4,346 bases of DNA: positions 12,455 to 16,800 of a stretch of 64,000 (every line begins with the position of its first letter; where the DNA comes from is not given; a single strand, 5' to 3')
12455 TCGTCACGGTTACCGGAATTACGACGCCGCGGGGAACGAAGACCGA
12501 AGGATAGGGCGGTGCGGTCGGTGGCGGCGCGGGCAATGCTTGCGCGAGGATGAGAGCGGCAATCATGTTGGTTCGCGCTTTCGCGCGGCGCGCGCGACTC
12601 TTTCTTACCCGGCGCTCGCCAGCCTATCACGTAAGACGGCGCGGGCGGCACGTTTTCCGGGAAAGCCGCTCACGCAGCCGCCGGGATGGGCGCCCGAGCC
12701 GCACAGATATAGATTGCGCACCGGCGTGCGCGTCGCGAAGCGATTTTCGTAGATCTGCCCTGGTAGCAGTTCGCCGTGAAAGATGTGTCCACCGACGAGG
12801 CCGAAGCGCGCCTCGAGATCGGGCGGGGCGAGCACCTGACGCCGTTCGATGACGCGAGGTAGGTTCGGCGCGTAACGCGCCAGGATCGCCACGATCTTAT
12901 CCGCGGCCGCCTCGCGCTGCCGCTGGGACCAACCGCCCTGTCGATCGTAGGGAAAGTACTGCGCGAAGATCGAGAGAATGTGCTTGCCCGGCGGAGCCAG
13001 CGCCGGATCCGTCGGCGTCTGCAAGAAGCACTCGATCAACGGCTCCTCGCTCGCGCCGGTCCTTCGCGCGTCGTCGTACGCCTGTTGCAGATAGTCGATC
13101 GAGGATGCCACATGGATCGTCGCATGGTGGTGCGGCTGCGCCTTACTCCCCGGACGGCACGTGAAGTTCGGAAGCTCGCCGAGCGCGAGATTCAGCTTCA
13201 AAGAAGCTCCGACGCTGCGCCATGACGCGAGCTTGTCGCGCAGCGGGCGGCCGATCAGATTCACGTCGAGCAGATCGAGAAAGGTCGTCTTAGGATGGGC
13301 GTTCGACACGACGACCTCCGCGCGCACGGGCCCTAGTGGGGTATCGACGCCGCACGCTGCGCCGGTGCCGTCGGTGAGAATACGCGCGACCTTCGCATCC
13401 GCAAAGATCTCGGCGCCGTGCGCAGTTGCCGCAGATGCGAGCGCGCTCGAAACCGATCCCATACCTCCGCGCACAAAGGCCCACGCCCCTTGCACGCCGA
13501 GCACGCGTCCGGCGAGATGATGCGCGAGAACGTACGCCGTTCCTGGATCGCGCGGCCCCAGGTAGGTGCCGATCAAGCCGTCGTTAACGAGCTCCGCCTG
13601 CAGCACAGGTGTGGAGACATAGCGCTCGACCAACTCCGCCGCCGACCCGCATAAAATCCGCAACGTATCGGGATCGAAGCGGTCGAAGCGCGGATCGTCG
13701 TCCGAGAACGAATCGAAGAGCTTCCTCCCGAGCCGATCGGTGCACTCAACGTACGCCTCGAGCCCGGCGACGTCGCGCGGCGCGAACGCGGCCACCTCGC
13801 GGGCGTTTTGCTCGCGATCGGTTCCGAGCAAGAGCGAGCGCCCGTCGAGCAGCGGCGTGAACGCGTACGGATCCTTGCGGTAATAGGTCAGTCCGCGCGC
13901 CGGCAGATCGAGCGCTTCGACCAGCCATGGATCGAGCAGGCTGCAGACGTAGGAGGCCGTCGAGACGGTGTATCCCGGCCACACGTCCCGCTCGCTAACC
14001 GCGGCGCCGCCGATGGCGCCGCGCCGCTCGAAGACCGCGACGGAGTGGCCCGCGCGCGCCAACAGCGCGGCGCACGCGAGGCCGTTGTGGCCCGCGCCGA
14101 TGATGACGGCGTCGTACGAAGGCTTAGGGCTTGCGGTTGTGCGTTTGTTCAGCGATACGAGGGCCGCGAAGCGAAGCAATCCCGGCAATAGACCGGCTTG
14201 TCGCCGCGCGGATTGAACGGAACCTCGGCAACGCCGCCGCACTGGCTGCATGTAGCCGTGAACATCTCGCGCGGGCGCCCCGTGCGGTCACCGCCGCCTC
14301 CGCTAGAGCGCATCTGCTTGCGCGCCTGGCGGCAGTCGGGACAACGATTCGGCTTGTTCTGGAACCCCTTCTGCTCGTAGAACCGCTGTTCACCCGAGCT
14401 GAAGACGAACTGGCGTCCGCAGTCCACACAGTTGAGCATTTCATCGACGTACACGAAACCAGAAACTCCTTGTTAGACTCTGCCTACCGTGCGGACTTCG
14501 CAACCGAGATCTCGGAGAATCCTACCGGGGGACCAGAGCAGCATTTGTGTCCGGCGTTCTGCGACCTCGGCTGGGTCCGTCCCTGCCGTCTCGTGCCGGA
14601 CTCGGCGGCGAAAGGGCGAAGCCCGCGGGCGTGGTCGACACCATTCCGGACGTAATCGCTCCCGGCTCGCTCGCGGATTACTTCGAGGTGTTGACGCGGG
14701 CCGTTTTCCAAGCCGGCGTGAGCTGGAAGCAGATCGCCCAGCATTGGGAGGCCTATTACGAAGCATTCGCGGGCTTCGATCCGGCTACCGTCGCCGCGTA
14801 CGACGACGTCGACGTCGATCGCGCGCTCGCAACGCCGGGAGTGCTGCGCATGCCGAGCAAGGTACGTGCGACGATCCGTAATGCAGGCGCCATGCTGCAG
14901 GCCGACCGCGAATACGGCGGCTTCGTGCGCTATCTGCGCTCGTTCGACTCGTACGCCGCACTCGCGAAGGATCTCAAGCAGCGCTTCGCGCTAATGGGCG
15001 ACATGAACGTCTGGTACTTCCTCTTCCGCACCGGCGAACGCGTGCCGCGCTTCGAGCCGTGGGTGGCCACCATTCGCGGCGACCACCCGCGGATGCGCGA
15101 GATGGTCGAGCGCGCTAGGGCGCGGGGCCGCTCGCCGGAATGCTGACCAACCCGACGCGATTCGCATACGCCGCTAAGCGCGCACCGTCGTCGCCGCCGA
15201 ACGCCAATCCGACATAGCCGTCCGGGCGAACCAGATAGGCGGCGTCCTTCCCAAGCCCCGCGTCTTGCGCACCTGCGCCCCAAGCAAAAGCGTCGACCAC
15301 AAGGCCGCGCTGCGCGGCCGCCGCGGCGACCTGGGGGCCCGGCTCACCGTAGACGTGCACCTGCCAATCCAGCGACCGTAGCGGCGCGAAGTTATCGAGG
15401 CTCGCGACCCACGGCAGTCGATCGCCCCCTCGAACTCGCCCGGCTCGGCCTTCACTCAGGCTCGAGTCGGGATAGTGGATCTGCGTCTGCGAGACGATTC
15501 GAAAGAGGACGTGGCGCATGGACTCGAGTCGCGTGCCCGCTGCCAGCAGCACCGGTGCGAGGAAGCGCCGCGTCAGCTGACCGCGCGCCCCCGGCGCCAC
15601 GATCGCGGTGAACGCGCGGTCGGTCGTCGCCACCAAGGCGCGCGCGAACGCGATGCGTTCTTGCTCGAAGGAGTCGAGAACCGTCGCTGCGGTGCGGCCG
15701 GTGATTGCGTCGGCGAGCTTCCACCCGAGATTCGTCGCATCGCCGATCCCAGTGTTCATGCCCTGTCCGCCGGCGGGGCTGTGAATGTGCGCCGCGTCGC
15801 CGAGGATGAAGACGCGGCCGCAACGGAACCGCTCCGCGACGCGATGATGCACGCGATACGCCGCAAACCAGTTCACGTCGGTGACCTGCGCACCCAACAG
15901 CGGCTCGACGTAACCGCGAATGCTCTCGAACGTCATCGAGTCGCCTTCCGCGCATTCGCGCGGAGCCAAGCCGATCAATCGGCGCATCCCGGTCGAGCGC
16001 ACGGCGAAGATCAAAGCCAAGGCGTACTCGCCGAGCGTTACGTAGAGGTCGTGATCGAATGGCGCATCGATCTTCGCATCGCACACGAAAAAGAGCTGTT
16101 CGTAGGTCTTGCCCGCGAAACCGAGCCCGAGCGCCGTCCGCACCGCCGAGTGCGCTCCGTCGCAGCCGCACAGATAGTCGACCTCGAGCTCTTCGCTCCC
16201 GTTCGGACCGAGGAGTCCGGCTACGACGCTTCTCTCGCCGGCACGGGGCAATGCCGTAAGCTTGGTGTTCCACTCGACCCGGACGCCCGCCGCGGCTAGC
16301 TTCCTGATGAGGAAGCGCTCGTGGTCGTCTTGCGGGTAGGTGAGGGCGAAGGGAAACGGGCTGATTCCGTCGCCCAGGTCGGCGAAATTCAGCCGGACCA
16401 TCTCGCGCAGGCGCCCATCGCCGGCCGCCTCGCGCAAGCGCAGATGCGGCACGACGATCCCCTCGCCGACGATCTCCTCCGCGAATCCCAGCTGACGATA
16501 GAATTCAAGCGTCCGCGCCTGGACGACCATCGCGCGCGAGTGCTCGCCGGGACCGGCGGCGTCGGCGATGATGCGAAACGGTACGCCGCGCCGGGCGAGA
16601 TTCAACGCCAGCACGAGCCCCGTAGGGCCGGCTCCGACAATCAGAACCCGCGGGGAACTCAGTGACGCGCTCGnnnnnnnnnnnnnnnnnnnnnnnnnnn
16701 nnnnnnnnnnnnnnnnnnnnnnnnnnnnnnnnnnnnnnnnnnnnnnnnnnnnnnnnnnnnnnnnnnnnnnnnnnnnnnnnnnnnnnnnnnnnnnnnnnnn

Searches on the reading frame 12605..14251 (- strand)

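Call 47: search_protein_families(library=pfam, proteins=[window:12605-14251:-], max_evalue=0.001)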
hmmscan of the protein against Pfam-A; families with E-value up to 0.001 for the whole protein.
window:12605-14251:- (548 aa): 8 families
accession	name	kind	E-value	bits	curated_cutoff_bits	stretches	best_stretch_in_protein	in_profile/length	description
PF01593.30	Amino_oxidase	-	2.4e-14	53.9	19.8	1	57-540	3-443/443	Flavin containing amine oxidoreductase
PF13450.12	NAD_binding_8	-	1e-11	45.4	21.9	1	50-99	1-48/68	NAD(P)-binding Rossmann-like domain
PF01266.30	DAO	-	4.2e-10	40.1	27.9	1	47-83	1-38/353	FAD dependent oxidoreductase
PF01946.23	Thi4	-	1.5e-05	24.8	26.2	1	46-84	18-57/235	Thi4 family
PF12831.13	FAD_oxidored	-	3.1e-05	23.9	27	1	47-87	1-41/416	FAD dependent oxidoreductase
PF07992.20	Pyr_redox_2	-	0.00038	20.4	26.1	1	46-80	1-35/291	Pyridine nucleotide-disulphide oxidoreductase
PF00070.33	Pyr_redox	-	0.00043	21.2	22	0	48-81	2-35/82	Pyridine nucleotide-disulphide oxidoreductase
PF01494.25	FAD_binding_3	-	0.00064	19.5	22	0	46-77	2-33/349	FAD binding domain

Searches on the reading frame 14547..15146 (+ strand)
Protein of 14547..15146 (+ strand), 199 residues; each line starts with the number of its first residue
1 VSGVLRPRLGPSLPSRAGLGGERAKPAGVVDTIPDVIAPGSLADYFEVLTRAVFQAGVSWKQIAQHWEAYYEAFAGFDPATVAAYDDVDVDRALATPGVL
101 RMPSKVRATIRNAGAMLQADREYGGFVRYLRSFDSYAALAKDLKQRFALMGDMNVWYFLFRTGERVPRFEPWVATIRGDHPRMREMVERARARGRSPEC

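Call 47: search_protein_families(library=pfam, proteins=[window:14547-15146:+], max_evalue=0.001)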
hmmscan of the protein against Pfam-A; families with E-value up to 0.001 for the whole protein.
window:14547-15146:+ (199 aa): 1 family
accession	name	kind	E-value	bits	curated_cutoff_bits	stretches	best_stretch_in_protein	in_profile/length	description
PF03352.18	Adenine_glyco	-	6.7e-23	81.9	25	1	44-144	25-125/177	Methyladenine glycosylase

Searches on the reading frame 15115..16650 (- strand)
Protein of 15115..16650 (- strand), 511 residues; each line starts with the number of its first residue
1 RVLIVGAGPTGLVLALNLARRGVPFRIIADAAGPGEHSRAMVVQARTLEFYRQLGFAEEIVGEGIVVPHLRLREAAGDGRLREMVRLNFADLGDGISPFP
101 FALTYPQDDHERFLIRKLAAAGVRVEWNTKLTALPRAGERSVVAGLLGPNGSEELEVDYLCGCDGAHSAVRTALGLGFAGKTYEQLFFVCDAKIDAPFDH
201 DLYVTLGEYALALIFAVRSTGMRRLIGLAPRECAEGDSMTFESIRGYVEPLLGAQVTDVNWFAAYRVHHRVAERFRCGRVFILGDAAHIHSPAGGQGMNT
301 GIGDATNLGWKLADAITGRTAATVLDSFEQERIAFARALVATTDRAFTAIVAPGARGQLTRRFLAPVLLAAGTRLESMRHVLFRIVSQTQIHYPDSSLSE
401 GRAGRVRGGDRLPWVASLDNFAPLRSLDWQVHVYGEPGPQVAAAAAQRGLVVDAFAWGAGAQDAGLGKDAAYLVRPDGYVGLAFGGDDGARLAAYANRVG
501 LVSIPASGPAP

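Call 47: search_protein_families(library=pfam, proteins=[window:15115-16650:-], max_evalue=0.001)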
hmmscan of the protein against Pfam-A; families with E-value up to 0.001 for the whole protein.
window:15115-16650:- (511 aa): 4 families
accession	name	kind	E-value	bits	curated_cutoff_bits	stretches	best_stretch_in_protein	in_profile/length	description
PF01494.25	FAD_binding_3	-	6.1e-68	230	22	1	2-342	4-348/349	FAD binding domain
PF21274.3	Rng_hyd_C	-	1.8e-05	25.4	27.5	1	434-495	35-99/107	Aromatic-ring hydroxylase, C-terminal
PF07992.20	Pyr_redox_2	-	2.2e-05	24.5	26.1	0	2-28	3-29/291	Pyridine nucleotide-disulphide oxidoreductase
PF01266.30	DAO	-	0.00083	19.4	27.9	0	1-35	1-35/353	FAD dependent oxidoreductase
